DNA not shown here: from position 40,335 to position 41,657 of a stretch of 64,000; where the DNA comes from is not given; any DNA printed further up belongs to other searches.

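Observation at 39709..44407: Operon encoding a Rieske-less ring-hydroxylating-oxygenase alpha subunit with a GcvT-family THF transferase, FAD oxidoreductase and SAM methyltransferase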

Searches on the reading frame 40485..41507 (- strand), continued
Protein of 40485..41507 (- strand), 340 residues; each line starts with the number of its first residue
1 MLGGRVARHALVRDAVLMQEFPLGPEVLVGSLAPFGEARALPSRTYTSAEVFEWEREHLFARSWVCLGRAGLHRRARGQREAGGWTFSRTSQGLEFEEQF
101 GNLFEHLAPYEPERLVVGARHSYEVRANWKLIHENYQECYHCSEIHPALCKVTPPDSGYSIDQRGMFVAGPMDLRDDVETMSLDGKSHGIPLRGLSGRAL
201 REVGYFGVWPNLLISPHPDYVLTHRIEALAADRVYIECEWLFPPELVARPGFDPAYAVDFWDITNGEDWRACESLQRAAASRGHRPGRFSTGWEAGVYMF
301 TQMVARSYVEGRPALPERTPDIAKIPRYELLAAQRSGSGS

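Call 12: find_encoding_contigs(protein=P0119, flank=8000, max_places=3)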
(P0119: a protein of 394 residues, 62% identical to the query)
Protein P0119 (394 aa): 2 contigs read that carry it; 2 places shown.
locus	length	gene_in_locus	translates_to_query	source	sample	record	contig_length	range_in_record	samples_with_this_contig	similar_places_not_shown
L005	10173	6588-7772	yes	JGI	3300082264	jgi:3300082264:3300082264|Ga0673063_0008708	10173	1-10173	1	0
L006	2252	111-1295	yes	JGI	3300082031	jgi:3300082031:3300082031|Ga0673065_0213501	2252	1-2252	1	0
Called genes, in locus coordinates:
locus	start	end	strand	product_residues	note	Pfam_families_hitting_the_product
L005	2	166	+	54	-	?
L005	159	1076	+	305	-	PF00892:EamA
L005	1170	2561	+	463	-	PF03007:WS_DGAT_cat, PF06974:WS_DGAT_C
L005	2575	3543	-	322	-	PF00561:Abhydrolase_1, PF12146:Hydrolase_4, PF12697:Abhydrolase_6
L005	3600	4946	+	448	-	PF02597:ThiS, PF15902:Sortilin-Vps10 (faint), PF25852:DUF6242_C (faint), PF02012:BNR (faint)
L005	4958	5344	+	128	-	PF13577:SnoaL_4, PF07366:SnoaL, PF12680:SnoaL_2, PF14534:DUF4440 (weak)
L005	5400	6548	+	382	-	PF01571:GCV_T, PF08669:GCV_T_C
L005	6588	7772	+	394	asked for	PF00355:Rieske, PF00848:Ring_hydroxyl_A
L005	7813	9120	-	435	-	PF24316:Tli3 (faint), PF13088:BNR_2 (weak), PF02012:BNR (faint), PF13088:BNR_2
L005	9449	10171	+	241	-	?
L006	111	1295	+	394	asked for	PF00355:Rieske, PF00848:Ring_hydroxyl_A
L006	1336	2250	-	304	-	?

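Call 13: find_encoding_contigs(protein=P0115, flank=8000, max_places=3)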
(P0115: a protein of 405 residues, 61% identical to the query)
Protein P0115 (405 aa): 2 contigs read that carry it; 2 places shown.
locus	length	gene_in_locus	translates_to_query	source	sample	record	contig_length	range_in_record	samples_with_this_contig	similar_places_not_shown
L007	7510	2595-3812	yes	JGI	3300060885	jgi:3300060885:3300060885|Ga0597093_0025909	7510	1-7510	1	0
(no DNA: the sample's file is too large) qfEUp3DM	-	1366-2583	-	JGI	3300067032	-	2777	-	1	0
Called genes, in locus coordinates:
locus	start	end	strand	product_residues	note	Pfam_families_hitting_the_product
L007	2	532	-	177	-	?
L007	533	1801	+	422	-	PF01571:GCV_T, PF08669:GCV_T_C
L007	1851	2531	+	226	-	PF00440:TetR_N, PF13977:TetR_C_6, PF16925:TetR_C_13 (weak)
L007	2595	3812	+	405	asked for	PF00355:Rieske, PF00848:Ring_hydroxyl_A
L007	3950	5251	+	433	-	PF01547:SBP_bac_1 (weak), PF13416:SBP_bac_8, PF13343:SBP_bac_6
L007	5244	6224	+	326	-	PF00528:BPD_transp_1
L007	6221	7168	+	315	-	PF00528:BPD_transp_1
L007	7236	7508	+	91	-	?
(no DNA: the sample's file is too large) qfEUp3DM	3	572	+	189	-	?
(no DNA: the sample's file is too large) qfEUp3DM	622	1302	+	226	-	PF00440:TetR_N, PF13977:TetR_C_6, PF16925:TetR_C_13 (weak)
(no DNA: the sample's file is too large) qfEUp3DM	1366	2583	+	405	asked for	PF00355:Rieske, PF00848:Ring_hydroxyl_A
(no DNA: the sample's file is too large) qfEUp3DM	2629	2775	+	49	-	?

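Call 14: search_solved_structures(query=window:40485-41507:-, max_evalue=0.001, show_alignments=2)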
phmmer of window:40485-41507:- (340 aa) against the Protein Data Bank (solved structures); distinct sequences matched with E-value up to 0.001: 6.
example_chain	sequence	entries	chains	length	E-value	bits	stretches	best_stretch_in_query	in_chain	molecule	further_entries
3n0q_A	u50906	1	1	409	1.3e-20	76.8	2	106-158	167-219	Putative aromatic-ring hydroxylating dioxygenase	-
3vca_A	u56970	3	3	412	1.2e-18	70.3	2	159-308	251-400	Ring-hydroxylating dioxygenase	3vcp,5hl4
4qup_A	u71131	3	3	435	1.7e-18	69.8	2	125-157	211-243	Monoxygenase; demethylase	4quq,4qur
6y8j_A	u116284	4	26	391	6.8e-14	54.7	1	114-153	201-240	Carnitine monooxygenase oxygenase subunit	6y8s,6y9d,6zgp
6y9c_A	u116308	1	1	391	1.1e-12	50.7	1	114-153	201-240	Carnitine monooxygenase oxygenase subunit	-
7yls_B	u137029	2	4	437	0.00029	23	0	45-69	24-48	Rieske (2Fe-2S) domain protein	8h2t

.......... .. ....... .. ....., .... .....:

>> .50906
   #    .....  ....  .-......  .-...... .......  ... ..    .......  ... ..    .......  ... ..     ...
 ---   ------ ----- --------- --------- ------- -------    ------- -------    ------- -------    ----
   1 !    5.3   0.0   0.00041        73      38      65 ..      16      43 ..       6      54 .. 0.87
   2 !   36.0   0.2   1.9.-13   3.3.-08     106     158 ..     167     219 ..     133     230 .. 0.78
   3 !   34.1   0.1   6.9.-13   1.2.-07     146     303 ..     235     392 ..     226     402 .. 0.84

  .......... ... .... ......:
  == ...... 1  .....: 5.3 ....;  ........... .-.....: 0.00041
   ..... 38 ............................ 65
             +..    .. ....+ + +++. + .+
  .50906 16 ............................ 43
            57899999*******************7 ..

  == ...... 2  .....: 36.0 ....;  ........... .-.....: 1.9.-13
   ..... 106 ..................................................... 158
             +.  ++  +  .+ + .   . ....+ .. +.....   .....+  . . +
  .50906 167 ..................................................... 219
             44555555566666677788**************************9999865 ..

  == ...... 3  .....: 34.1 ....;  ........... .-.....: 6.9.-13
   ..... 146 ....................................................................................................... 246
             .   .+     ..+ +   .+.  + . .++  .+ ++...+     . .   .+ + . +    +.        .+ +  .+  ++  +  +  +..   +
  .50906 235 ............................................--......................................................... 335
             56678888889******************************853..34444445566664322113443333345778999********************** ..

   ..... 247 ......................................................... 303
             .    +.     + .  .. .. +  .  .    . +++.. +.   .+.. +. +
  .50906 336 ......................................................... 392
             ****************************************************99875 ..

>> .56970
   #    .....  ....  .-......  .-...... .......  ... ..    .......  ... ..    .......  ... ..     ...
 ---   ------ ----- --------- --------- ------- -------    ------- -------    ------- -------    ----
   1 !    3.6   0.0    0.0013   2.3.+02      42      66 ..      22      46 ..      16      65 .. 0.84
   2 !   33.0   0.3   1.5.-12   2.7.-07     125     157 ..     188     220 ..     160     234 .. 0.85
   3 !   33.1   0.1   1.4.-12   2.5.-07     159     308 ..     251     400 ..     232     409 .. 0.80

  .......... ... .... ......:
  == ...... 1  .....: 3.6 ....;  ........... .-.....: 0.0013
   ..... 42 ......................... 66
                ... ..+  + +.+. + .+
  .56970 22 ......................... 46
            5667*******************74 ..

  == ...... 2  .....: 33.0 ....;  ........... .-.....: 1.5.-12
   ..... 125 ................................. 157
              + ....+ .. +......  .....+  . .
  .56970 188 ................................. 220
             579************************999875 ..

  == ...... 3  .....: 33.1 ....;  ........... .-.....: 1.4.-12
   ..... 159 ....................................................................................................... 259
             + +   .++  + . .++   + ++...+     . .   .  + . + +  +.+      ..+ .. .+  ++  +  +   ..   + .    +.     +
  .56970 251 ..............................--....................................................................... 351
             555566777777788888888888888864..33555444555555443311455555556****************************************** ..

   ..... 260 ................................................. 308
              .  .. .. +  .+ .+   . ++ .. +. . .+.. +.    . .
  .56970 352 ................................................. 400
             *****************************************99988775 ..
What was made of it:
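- Closest known: NdmC of the NdmCDE 7-methylxanthine N-demethylase. Different: NdmA did not appear among sequence matches of the RHO at E<=1e-3 (call 14), so the two losses are most likely independent.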

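Call 21: find_related_loci(query=A2, collection=genome_contigs, flank=10000)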
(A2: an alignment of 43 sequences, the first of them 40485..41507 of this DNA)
Query A2 (340 aa) in genome_contigs; peptide patterns used: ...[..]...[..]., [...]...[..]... (x = any residue, [..] = any of these).
119 stretches matched a pattern; 101 encode a relative of the query (tblastn E <= 1e-3); the best 80 are kept; 80 distinct loci.
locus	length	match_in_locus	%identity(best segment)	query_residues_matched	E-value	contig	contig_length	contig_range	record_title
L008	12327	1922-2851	72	22-331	6e-151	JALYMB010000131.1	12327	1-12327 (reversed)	MAG: Actinomycetota bacterium isolate AFD bin54 SD1486_k127_438386, whole genome shotgun sequence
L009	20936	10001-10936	72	22-332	8e-151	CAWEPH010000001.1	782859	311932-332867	MAG: uncultured Actinomycetes bacterium isolate MFD02242.bin.2.262 genome assembly, contig: contig_10455, whole genome s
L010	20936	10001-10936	71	22-332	3e-148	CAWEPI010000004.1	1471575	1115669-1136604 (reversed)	MAG: uncultured Actinomycetes bacterium isolate MFD02159.bin.1.80 genome assembly, contig: contig_30547, whole genome sh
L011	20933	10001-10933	72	22-331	3e-147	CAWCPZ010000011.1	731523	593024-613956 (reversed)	MAG: uncultured Actinomycetes bacterium isolate MFD05176.bin.1.125 genome assembly, contig: contig_44463, whole genome s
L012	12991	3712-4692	69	8-331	3e-147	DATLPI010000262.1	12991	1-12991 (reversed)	MAG TPA_asm: Actinomycetota bacterium isolate SMAG_U13848 k141_802089, whole genome shotgun sequence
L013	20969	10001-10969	70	12-331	2e-146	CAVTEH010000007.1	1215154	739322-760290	MAG: uncultured Actinomycetota bacterium isolate MFD00962.bin.3.339 genome assembly, contig: contig_33530, whole genome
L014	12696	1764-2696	71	22-331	3e-145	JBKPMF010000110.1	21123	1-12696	MAG: Actinomycetota bacterium isolate GS_HAYS_MAG_00073 GS_HAYS_000002700397, whole genome shotgun sequence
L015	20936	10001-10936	69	22-333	8e-144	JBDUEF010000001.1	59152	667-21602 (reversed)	MAG: Actinomycetota bacterium isolate cluster4_bin.89 NODE_411_length_59152_cov_15.938863, whole genome shotgun sequence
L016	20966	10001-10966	68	13-333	1e-142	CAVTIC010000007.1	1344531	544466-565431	MAG: uncultured Actinomycetes bacterium isolate MFD06229.bin.1.13 genome assembly, contig: contig_547, whole genome shot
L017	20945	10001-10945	68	18-331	4e-141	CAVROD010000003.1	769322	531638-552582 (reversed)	MAG: uncultured Actinomycetes bacterium isolate MFD04935.bin.2.28 genome assembly, contig: contig_9375, whole genome sho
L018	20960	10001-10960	68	13-331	1e-140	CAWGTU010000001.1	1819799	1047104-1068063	MAG: uncultured Actinomycetes bacterium isolate MFD09779.bin.1.204 genome assembly, contig: contig_2651, whole genome sh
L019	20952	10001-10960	68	13-331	1e-140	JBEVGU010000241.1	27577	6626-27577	MAG: Actinomycetota bacterium isolate T2R5BO.18.metabat2 T2R5BO.18.metabat2_k133_5955293, whole genome shotgun sequence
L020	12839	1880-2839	67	13-331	1e-139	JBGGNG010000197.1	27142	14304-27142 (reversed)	MAG: Actinomycetota bacterium isolate bin.036 k141_738513, whole genome shotgun sequence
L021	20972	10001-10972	67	9-331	7e-139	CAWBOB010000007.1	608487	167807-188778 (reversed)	MAG: uncultured Actinomycetes bacterium isolate MFD09206.bin.2.30 genome assembly, contig: contig_5051, whole genome sho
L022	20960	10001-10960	67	13-331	5e-139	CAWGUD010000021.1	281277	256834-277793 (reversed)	MAG: uncultured Actinomycetes bacterium isolate MFD09730.bin.2.61 genome assembly, contig: contig_34851, whole genome sh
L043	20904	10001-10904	75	13-311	1e-121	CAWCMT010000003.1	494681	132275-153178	MAG: uncultured Actinomycetes bacterium isolate MFD05442.bin.2.3 genome assembly, contig: contig_24927, whole genome sho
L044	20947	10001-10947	69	18-331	3e-115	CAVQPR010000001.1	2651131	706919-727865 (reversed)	MAG: uncultured Actinomycetes bacterium isolate MFD09964.bin.2.63 genome assembly, contig: contig_13548, whole genome sh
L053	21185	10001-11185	53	22-328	1e-79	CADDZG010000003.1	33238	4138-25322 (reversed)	Actinobacteria bacterium isolate 23 genome assembly, contig: NODE_741_length_33238_cov_35.410075, whole genome shotgun s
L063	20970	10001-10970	69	11-331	4e-123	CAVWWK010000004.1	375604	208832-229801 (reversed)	MAG: uncultured Actinomycetes bacterium isolate MFD00962.bin.2.291 genome assembly, contig: contig_125306, whole genome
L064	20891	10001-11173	51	22-327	1e-75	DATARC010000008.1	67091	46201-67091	MAG TPA_asm: Candidatus Dormiibacterota bacterium isolate SMAG_U5483 k141_792302, whole genome shotgun sequence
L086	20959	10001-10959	71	22-340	5e-93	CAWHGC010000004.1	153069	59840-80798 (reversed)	MAG: uncultured Actinomycetes bacterium isolate MFD00392.bin.2.365 genome assembly, contig: contig_23863, whole genome s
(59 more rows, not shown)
